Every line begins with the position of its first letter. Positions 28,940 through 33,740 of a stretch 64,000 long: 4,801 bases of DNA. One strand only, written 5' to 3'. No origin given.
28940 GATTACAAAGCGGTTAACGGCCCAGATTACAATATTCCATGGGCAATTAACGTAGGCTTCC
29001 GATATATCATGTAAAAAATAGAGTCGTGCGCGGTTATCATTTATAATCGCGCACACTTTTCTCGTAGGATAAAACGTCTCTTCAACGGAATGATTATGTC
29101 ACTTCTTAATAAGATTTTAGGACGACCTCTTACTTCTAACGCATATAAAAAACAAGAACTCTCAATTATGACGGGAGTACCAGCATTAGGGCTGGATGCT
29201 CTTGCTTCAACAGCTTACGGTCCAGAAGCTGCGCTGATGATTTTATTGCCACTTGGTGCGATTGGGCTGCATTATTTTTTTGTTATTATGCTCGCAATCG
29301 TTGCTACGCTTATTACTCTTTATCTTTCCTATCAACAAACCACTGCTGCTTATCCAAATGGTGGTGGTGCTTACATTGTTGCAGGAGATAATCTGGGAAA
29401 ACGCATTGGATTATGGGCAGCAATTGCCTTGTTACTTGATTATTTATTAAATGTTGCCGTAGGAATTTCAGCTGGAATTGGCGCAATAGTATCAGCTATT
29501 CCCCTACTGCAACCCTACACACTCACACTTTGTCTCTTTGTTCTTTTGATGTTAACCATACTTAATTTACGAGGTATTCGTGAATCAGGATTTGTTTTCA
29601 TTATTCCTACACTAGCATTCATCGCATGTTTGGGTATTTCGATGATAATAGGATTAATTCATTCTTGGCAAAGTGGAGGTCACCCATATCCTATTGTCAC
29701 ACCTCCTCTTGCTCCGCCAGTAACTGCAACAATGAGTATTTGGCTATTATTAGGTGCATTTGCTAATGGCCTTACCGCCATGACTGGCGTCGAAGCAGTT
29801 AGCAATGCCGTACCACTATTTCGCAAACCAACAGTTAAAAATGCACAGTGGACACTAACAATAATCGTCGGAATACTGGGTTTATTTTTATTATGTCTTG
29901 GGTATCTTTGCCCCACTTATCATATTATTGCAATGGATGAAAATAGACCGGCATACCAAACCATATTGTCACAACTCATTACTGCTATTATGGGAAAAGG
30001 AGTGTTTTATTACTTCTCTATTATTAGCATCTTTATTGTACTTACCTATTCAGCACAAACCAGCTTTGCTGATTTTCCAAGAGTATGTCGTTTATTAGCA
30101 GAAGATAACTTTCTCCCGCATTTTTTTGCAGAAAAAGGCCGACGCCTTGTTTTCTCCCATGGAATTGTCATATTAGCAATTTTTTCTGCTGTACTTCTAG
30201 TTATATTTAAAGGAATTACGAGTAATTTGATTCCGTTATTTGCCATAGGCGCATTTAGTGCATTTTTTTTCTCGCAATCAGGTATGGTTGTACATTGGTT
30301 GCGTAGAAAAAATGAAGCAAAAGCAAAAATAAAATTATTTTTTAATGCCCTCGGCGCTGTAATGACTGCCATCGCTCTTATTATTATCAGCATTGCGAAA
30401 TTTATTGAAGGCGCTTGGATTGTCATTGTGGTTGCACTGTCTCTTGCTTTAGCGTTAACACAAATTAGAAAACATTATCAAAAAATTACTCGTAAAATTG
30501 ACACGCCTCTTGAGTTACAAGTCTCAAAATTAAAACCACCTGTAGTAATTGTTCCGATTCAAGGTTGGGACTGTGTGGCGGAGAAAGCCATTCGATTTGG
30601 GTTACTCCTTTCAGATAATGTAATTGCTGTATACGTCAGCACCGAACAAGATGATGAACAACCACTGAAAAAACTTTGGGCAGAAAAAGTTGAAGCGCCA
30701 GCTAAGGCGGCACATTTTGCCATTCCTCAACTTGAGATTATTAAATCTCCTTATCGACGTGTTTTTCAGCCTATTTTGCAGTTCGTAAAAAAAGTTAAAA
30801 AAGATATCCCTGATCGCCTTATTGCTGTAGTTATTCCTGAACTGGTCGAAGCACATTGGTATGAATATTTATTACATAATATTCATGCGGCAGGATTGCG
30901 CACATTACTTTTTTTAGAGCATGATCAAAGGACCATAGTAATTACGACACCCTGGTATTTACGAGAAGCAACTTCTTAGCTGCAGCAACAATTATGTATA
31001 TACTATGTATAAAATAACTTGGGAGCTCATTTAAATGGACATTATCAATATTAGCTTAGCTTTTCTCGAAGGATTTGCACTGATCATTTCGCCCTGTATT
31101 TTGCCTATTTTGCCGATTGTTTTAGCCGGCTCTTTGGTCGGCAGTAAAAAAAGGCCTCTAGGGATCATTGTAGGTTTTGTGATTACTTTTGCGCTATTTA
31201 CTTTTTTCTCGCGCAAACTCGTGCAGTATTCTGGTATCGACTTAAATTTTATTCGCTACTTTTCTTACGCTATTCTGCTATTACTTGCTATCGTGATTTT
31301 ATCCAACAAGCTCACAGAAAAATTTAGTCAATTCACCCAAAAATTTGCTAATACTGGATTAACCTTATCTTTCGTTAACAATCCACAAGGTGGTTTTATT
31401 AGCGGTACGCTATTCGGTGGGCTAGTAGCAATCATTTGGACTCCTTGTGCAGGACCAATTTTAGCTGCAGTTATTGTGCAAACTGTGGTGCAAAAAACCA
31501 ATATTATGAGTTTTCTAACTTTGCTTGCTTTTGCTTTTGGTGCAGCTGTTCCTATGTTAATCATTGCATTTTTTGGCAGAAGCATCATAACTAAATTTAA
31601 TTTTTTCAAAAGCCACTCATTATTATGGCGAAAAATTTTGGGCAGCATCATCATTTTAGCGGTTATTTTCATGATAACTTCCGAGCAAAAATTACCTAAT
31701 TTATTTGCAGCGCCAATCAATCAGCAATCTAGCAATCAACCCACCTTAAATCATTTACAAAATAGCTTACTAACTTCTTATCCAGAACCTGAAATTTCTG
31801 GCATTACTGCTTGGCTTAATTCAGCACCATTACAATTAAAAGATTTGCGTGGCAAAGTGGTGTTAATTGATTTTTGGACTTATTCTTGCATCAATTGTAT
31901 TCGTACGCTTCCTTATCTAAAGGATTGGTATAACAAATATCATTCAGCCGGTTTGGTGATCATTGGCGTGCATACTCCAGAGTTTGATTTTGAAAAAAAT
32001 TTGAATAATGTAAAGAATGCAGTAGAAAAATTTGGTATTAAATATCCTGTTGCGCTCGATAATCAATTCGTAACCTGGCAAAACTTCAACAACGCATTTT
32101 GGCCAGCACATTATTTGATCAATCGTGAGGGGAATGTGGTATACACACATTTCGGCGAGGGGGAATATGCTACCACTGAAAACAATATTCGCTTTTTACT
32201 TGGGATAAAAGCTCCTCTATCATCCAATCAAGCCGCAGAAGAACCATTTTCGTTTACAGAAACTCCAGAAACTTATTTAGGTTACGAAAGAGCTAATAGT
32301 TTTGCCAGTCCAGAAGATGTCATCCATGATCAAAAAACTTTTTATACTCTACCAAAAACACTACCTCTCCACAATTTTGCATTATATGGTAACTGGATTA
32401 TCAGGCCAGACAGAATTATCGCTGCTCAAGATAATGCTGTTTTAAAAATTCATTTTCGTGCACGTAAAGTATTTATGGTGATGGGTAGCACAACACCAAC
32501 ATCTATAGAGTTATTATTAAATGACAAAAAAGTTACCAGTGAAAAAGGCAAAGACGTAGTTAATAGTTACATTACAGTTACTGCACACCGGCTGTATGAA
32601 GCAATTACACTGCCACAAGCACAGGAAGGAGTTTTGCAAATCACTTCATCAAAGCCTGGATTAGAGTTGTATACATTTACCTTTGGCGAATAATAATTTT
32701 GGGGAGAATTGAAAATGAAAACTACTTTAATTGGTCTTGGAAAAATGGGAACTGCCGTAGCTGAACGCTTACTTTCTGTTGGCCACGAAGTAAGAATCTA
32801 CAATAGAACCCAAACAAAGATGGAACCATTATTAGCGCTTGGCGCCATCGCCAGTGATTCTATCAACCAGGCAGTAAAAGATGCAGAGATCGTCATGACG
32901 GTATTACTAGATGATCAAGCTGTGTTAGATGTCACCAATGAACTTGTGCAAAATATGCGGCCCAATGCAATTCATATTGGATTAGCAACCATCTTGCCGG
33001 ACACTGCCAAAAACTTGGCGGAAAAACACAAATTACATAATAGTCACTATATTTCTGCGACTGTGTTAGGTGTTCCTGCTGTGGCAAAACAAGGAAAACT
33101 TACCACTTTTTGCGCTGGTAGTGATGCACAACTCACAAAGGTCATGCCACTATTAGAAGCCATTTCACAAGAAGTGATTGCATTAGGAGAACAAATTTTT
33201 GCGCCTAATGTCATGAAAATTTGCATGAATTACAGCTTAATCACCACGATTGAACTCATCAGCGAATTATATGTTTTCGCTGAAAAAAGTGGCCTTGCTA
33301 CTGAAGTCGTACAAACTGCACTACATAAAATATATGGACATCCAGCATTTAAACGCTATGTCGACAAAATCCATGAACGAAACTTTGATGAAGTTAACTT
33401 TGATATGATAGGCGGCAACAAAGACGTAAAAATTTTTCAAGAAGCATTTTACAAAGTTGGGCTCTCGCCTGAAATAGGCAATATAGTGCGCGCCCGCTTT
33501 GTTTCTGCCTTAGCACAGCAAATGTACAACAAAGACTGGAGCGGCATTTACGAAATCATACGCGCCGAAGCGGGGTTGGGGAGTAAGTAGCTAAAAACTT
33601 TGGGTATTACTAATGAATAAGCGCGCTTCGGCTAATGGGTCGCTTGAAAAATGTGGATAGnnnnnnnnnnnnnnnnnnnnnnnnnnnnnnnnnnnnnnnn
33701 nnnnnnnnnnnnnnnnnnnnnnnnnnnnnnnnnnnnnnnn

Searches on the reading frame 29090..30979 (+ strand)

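Call 19: search_protein_families(library=pfam, proteins=[window:29090-30979:+], max_evalue=0.00001)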
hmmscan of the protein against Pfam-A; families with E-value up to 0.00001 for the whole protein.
window:29090-30979:+ (629 aa): 1 family
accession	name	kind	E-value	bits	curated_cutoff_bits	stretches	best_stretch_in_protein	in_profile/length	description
PF13520.12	AA_permease_2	-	2.9e-27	96.1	27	1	55-435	25-406/427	Amino acid permease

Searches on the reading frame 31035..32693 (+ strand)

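Call 19: search_protein_families(library=pfam, proteins=[window:31035-32693:+], max_evalue=0.00001)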
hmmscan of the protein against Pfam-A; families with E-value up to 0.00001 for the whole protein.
window:31035-32693:+ (552 aa): 5 families
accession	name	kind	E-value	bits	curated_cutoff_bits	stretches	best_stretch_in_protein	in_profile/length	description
PF17991.7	Thioredoxin_10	-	1.2e-40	139.8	27.1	1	410-551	1-142/142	Thioredoxin like C-terminal domain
PF08534.16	Redoxin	-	2e-13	50.8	26.6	1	260-377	15-137/148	Redoxin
PF00578.27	AhpC-TSA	-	2.1e-12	47.5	26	1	265-370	17-123/124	AhpC/TSA family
PF02683.22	DsbD_TM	-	1.2e-11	44.8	27.1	1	6-213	5-214/219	Cytochrome C biogenesis protein transmembrane domain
PF13905.12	Thioredoxin_8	-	1.9e-09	38.2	27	1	273-368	1-94/94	Thioredoxin-like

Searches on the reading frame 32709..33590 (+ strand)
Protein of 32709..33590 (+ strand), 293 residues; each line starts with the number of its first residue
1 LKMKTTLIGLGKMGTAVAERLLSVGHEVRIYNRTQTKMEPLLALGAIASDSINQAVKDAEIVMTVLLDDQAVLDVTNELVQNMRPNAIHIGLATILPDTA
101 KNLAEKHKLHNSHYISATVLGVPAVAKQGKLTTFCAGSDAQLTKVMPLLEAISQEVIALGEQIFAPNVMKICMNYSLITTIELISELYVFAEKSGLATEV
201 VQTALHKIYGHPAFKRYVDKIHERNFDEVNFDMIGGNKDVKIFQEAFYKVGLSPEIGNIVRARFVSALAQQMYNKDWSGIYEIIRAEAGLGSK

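Call 19: search_protein_families(library=pfam, proteins=[window:32709-33590:+], max_evalue=0.00001)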
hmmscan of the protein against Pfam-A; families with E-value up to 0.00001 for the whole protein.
window:32709-33590:+ (293 aa): 5 families
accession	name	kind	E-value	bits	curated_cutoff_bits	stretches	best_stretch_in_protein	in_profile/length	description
PF03446.21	NAD_binding_2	-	2.8e-34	118.9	21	1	6-158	3-159/161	NAD binding domain of 6-phosphogluconate dehydrogenase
PF14833.11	NAD_binding_11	-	1.9e-10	41.5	30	1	167-282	4-120/122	NAD-binding of NADP-dependent 3-hydroxyisobutyrate dehydrogenase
PF02826.25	2-Hacid_dh_C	-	2e-07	31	25.1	1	3-90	37-124/178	D-isomer specific 2-hydroxyacid dehydrogenase, NAD binding domain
PF03807.23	F420_oxidored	-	3.2e-07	31.3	21.6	1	6-64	3-65/94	NADP oxidoreductase coenzyme F420-dependent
PF01488.26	Shikimate_DH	-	2.7e-06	28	24.3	1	3-74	13-91/138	Shikimate / quinate 5-dehydrogenase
